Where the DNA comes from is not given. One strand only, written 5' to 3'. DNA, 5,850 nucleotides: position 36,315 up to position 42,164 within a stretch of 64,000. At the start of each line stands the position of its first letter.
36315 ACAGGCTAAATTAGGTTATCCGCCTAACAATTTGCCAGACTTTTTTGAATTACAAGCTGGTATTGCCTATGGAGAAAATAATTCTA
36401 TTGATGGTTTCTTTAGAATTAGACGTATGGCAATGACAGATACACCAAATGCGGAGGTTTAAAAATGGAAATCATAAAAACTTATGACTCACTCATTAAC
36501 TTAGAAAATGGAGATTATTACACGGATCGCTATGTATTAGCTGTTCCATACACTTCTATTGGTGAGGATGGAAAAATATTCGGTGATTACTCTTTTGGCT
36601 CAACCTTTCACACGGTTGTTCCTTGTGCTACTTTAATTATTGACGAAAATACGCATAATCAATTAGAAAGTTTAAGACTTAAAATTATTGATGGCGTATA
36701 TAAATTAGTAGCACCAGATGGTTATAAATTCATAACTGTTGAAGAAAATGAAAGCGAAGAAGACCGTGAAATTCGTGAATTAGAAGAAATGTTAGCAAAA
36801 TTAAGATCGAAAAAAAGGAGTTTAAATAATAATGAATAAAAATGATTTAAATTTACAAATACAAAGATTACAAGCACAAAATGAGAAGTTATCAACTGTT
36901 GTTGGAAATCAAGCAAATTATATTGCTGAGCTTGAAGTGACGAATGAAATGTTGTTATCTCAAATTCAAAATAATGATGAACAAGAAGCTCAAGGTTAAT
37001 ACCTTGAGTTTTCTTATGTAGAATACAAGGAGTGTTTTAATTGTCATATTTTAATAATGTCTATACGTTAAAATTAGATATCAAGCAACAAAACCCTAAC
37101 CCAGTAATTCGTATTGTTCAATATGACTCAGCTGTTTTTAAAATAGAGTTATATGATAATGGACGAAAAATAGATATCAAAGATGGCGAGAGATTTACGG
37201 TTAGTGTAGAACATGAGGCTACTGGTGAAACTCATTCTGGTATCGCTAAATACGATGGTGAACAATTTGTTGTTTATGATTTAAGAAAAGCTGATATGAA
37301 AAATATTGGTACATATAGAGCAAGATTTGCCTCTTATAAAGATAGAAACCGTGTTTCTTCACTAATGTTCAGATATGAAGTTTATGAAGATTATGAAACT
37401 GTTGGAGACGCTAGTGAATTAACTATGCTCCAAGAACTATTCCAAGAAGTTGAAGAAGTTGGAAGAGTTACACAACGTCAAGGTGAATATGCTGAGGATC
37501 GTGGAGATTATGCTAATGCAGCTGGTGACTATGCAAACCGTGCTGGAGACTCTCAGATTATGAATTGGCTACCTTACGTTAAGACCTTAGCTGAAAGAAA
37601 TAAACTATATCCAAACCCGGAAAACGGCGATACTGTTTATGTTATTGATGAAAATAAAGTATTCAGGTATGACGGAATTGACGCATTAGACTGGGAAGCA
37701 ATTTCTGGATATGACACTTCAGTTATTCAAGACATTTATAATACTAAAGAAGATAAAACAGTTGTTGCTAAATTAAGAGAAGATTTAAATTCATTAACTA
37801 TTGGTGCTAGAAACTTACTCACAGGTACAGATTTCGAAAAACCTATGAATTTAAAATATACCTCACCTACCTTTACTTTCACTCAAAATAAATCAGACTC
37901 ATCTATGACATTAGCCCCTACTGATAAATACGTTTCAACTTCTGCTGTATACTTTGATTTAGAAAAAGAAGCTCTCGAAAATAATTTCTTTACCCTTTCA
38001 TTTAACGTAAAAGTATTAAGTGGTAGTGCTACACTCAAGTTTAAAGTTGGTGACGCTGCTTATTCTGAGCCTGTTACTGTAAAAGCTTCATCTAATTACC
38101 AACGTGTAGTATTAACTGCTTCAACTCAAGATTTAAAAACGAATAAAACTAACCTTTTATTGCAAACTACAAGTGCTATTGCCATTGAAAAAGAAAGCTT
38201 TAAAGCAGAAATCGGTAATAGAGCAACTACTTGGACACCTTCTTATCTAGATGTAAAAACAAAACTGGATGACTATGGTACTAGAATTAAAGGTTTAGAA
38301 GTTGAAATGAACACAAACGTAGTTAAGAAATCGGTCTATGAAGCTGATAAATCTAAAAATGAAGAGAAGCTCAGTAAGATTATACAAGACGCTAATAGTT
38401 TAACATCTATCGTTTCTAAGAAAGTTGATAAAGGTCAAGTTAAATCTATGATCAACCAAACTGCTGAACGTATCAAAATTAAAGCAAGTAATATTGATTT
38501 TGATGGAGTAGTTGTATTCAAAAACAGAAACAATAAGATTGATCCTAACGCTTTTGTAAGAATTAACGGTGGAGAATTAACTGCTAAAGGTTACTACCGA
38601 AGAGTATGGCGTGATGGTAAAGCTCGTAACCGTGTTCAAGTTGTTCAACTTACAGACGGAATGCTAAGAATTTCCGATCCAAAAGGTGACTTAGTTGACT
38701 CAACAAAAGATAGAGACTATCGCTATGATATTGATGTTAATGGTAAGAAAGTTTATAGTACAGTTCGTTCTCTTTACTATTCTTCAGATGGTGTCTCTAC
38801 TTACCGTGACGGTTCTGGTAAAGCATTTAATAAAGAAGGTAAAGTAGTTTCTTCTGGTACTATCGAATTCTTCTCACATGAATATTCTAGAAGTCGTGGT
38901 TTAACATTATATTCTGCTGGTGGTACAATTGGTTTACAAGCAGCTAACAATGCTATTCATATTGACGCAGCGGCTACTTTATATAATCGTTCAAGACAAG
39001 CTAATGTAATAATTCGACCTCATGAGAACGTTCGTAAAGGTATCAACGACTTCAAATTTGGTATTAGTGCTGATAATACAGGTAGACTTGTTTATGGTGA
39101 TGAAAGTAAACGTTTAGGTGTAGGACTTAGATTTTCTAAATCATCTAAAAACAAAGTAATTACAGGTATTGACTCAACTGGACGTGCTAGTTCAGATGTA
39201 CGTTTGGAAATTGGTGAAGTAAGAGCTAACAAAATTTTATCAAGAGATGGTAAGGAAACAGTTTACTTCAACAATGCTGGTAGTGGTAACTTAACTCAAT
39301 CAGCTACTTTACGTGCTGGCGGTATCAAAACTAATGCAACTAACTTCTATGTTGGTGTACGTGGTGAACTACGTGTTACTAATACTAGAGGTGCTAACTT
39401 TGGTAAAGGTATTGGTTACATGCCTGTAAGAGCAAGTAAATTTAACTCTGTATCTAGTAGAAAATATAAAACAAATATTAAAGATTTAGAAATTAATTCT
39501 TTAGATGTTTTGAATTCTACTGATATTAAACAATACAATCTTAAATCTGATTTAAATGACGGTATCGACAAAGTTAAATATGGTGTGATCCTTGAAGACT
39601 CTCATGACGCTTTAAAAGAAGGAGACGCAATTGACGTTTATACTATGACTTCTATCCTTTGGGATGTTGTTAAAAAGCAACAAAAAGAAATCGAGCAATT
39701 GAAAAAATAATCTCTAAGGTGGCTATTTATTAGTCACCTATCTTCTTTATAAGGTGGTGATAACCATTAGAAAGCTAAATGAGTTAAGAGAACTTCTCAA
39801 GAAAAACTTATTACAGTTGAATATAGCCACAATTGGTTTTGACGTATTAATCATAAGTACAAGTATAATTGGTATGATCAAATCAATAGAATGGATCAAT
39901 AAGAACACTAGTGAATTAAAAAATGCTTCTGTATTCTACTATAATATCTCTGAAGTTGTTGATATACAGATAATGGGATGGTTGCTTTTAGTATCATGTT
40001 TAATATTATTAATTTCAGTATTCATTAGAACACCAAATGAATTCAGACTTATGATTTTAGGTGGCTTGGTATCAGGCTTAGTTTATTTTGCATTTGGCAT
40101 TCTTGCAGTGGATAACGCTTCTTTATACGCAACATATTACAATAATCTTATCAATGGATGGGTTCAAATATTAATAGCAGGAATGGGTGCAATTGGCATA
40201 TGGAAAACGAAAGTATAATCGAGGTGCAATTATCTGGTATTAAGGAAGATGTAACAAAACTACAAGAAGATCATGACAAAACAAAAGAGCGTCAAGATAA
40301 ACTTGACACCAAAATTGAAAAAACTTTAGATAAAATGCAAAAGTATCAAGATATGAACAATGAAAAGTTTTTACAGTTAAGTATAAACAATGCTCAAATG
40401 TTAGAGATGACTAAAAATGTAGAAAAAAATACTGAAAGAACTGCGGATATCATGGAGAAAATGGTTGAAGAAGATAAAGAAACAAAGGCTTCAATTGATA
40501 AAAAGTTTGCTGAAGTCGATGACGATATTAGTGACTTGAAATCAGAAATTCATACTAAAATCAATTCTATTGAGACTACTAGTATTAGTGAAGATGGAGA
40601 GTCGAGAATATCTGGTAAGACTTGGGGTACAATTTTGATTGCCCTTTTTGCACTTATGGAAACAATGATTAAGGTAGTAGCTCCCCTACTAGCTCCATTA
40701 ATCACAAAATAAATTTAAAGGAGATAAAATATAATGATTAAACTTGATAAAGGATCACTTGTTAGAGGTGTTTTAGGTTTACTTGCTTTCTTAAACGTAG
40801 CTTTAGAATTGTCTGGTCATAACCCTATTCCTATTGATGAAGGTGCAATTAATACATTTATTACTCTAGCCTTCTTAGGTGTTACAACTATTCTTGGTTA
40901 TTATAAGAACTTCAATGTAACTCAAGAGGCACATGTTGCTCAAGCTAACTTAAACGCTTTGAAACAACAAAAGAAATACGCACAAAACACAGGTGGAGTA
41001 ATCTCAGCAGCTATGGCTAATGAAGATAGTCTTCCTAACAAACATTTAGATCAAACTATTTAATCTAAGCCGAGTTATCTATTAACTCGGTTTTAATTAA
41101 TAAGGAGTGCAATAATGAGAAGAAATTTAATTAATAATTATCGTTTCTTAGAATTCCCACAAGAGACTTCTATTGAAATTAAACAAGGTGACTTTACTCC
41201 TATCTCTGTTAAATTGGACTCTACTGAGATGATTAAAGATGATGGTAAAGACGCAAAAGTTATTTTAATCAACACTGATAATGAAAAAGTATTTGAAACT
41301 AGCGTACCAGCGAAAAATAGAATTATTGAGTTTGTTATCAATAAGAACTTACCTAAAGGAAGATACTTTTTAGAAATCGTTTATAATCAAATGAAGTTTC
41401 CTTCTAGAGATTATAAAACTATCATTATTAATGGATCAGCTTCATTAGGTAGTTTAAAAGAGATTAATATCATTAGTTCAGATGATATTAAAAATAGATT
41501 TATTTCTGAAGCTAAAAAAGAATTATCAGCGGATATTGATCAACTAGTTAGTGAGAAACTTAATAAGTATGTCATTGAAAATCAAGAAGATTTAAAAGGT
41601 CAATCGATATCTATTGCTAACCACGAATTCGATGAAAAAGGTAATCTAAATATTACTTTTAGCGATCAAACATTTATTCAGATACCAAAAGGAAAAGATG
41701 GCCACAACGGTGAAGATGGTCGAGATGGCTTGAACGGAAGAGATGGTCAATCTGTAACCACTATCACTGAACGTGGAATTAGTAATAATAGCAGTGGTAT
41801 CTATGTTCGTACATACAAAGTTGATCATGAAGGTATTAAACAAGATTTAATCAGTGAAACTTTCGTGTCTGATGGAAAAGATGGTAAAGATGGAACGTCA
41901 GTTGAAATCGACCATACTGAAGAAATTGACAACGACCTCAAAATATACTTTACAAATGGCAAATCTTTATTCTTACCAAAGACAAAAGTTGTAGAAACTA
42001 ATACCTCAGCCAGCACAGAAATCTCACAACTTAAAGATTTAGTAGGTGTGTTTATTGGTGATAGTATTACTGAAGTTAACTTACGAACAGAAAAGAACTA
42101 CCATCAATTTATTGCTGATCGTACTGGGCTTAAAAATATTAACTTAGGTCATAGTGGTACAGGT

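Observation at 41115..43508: SGNH/GDSL esterase with collagen-like Gly-X-Y runs and duplicated C-terminal modules, sitting between the holin gene and the endolysin gene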

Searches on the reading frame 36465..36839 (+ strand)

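Call 3: search_protein_families(library=pfam, proteins=[window:36465-36839:+], max_evalue=0.01)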
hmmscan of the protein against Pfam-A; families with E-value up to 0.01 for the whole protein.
window:36465-36839:+ (124 aa): 0 families

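Call 4: search_protein_families(library=phrogs, proteins=[window:36465-36839:+], max_evalue=0.001)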
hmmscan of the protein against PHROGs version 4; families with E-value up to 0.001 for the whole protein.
window:36465-36839:+ (124 aa): 1 family
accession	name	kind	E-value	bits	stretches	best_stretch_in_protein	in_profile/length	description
phrog_19478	-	unknown function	9.2e-85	281.8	1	1-124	1-124/124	-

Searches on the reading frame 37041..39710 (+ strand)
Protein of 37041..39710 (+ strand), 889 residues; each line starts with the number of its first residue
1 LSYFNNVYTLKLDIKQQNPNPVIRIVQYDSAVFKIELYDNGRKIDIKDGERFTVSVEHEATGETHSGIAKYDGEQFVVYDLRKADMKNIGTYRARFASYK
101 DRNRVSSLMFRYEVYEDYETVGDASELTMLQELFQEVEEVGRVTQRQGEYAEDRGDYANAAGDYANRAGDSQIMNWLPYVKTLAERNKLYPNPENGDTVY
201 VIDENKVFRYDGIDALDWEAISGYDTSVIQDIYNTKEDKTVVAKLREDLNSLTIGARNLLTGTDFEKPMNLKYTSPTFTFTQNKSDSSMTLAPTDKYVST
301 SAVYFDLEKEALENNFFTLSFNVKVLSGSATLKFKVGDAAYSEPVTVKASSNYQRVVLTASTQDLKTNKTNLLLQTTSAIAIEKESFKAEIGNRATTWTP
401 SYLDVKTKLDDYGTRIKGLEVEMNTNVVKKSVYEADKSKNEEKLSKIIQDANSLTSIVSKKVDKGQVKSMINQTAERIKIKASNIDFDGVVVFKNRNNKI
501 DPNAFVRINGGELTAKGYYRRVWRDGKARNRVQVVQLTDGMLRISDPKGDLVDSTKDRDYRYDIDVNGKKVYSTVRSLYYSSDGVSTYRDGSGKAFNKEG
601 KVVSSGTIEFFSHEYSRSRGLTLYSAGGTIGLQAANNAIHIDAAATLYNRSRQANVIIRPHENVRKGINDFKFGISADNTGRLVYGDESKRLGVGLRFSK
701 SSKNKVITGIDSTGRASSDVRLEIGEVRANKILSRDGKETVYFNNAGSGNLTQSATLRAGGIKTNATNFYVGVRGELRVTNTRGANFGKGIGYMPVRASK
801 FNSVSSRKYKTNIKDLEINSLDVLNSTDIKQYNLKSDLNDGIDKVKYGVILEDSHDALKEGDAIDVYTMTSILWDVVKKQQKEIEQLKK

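Call 3: search_protein_families(library=pfam, proteins=[window:37041-39710:+], max_evalue=0.01)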
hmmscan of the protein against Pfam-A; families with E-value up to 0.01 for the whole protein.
window:37041-39710:+ (889 aa): 2 families
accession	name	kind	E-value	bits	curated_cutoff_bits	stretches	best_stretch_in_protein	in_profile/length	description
PF13884.11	Peptidase_S74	-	2.2e-06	28.3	22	1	805-860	1-55/58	Chaperone of endosialidase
PF10106.14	DUF2345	-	0.0021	18.3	30.7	0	602-662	56-112/151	Uncharacterized protein conserved in bacteria (DUF2345)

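Call 4: search_protein_families(library=phrogs, proteins=[window:37041-39710:+], max_evalue=0.001)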
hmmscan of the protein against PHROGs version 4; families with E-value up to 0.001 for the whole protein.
window:37041-39710:+ (889 aa): 9 families
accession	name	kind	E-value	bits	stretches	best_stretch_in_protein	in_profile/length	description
phrog_21440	-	unknown function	0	2089.2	1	1-889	1-889/889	-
phrog_1786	-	head and packaging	1.6e-31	110.1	1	344-887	679-1239/1246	minor head protein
phrog_5555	-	tail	3.1e-24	86.3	1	566-889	513-772/788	tail protein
phrog_1775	-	head and packaging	6e-20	71.4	1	411-886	1134-1556/1609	minor head protein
phrog_17524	-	tail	1.8e-16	61.8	1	792-885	112-213/246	tail protein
phrog_19653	-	head and packaging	2.1e-13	51.5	1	574-744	81-253/418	minor head protein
phrog_11315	-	unknown function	2.2e-11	44.3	1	127-232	147-251/384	-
phrog_18983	-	tail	3.8e-07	28.5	1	371-457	1310-1395/1970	tail fiber protein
phrog_33804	-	unknown function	2e-05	25.1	1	798-840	164-206/313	-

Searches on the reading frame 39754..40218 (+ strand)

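Call 3: search_protein_families(library=pfam, proteins=[window:39754-40218:+], max_evalue=0.01)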
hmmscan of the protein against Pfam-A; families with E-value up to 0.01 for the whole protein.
window:39754-40218:+ (154 aa): 0 families

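Call 4: search_protein_families(library=phrogs, proteins=[window:39754-40218:+], max_evalue=0.001)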
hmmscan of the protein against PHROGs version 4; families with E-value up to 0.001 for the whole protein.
window:39754-40218:+ (154 aa): 1 family
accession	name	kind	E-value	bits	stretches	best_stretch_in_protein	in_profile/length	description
phrog_2968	-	tail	1.3e-40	139.7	1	17-153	2-142/143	tail protein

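Call 63: search_protein_families(library=ncbifam, proteins=[window:39754-40218:+], max_evalue=0.01)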
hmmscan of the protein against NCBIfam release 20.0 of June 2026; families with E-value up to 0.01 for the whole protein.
window:39754-40218:+ (154 aa): 0 families

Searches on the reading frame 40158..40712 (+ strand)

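Call 3: search_protein_families(library=pfam, proteins=[window:40158-40712:+], max_evalue=0.01)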
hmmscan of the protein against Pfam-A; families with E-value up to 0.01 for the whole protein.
window:40158-40712:+ (184 aa): 2 families
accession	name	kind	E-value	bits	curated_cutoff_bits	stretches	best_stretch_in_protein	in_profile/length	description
PF04108.17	ATG17_like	-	0.0063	16.5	43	1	26-139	52-165/355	Autophagy protein ATG17-like domain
PF02847.23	MA3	-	0.0081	16.6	23.2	0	80-138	40-99/113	MA3 domain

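Call 4: search_protein_families(library=phrogs, proteins=[window:40158-40712:+], max_evalue=0.001)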
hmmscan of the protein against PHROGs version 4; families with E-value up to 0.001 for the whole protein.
window:40158-40712:+ (184 aa): 1 family
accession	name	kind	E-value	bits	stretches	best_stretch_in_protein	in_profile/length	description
phrog_11953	-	DNA, RNA and nucleotide metabolism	2.9e-74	249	1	24-180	1-153/154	exonuclease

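Call 63: search_protein_families(library=ncbifam, proteins=[window:40158-40712:+], max_evalue=0.01)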
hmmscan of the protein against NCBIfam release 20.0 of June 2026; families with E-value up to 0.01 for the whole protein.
window:40158-40712:+ (184 aa): 3 families
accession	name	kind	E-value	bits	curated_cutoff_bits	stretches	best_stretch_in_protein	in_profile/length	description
TIGR02168.1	SMC_prok_B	equivalog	0.0011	16.8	567.35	1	22-141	727-845/1181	chromosome segregation protein SMC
NF045780.1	TrlF_fam_ATP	equivalog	0.0073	15.1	350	1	17-142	471-598/944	TrlF family AAA-like ATPase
NF006346.0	PRK08573.1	equivalog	0.0074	15.1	528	1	50-150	241-342/450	bifunctional hydroxymethylpyrimidine kinase/phosphomethylpyrimidine kinase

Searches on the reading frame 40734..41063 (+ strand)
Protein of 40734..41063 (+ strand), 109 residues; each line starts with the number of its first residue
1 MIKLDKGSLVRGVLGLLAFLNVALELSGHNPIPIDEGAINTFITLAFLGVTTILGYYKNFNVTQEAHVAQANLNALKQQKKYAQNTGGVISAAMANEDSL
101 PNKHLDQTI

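Call 3: search_protein_families(library=pfam, proteins=[window:40734-41063:+], max_evalue=0.01)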
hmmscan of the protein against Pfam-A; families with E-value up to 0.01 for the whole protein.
window:40734-41063:+ (109 aa): 1 family
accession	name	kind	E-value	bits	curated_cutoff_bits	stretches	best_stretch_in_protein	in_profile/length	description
PF04688.18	Holin_SPP1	-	1.6e-23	83.1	27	1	3-85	1-73/74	SPP1 phage holin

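Call 4: search_protein_families(library=phrogs, proteins=[window:40734-41063:+], max_evalue=0.001)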
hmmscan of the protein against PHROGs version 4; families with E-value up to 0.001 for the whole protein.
window:40734-41063:+ (109 aa): 1 family
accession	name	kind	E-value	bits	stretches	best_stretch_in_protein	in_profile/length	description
phrog_263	-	lysis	2.3e-30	106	1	1-104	20-122/123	holin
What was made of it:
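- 40734..41063 (+): Holin (context, upstream neighbour). Pfam Holin_SPP1 E 1.6e-23; phrog_263 holin (calls 3, 4).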

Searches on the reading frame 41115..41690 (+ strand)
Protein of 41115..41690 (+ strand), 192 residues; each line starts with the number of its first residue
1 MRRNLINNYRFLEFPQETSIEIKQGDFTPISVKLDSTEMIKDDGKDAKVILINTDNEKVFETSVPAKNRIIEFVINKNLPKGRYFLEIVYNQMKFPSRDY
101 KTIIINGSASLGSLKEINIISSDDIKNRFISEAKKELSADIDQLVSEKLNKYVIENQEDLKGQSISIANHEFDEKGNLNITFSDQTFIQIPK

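Call 20: find_homologous_proteins(query=window:41115-41690:+, max_evalue=0.001)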
Query window:41115-41690:+ (192 aa): 7 proteins with E <= 0.001 among 65 candidates.
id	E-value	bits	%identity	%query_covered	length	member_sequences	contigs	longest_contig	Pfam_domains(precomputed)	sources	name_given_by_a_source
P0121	1.1e-106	373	92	100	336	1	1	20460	-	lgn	-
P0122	8.0e-102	357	86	100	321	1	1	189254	-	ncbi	-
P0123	3.3e-76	273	96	70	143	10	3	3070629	-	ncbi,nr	ncbi:hypothetical protein UM776_01575 [Staphylococcus aureus]|nr:hypothetical protein UM776_01575 [S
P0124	2.7e-75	270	93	72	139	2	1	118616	-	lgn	-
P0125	3.9e-69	250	92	66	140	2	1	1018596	-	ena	-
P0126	8.4e-44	168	85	52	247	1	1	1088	-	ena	-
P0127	2.3e-19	88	86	29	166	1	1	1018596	-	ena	-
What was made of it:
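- Tried and rejected: find_homologous_proteins with the N-terminal 192 aa. It returned only 7 close fragments and was not useful (call 20).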

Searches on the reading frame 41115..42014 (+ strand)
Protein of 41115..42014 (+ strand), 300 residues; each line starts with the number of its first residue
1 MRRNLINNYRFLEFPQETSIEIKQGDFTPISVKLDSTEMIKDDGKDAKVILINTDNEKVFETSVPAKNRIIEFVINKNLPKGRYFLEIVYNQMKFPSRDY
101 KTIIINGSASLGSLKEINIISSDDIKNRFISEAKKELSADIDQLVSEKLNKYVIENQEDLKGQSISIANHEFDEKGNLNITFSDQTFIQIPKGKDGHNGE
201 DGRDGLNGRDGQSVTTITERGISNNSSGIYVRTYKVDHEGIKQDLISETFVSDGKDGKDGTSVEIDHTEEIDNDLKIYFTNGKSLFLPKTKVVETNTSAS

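Call 31: predict_structure(alignment_id=A1)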
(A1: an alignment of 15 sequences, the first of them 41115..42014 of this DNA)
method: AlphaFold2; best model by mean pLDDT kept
length: 300 residues; sequences in the alignment: 15
mean_pLDDT: 52.0   pTM: 0.32
mean pLDDT of the five models: 52.0, 48.2, 43.7, 42.1, 41.5
residues with pLDDT >= 90: 0; 70-90: 44; 50-70: 127; < 50: 129
segments of 3 or more residues with pLDDT < 50: 1-16, 112-138, 156-167, 191-221, 247-264, 286-300
pLDDT, mean of each block of 10 residues (from residue 1): 27 41 63 66 74 79 74 76 75 58 58 34 34 44 54 48 45 58 56 36 32 40 50 51 55 40 53 59 50 29
secondary structure, 60 per line:
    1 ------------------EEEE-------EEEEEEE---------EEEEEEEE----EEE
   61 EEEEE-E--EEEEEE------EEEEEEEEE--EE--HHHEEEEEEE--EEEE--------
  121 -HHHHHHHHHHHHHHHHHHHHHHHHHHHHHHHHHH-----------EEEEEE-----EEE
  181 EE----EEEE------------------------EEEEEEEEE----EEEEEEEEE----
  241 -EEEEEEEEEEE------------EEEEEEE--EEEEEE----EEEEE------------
elements in order: E19-22 E30-36 E46-53 E58-65 E70-75 E82-90 E100-106 E109-112 H122-155 E167-172 E178-182 E187-190 E215-223 E228-236 E242-252 E265-271 E274-279 E284-288
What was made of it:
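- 41478..41579 (+): Long alpha-helix (aa 122-155), probable trimeric coiled-coil neck. AF2 secondary structure H122-155 (call 31).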
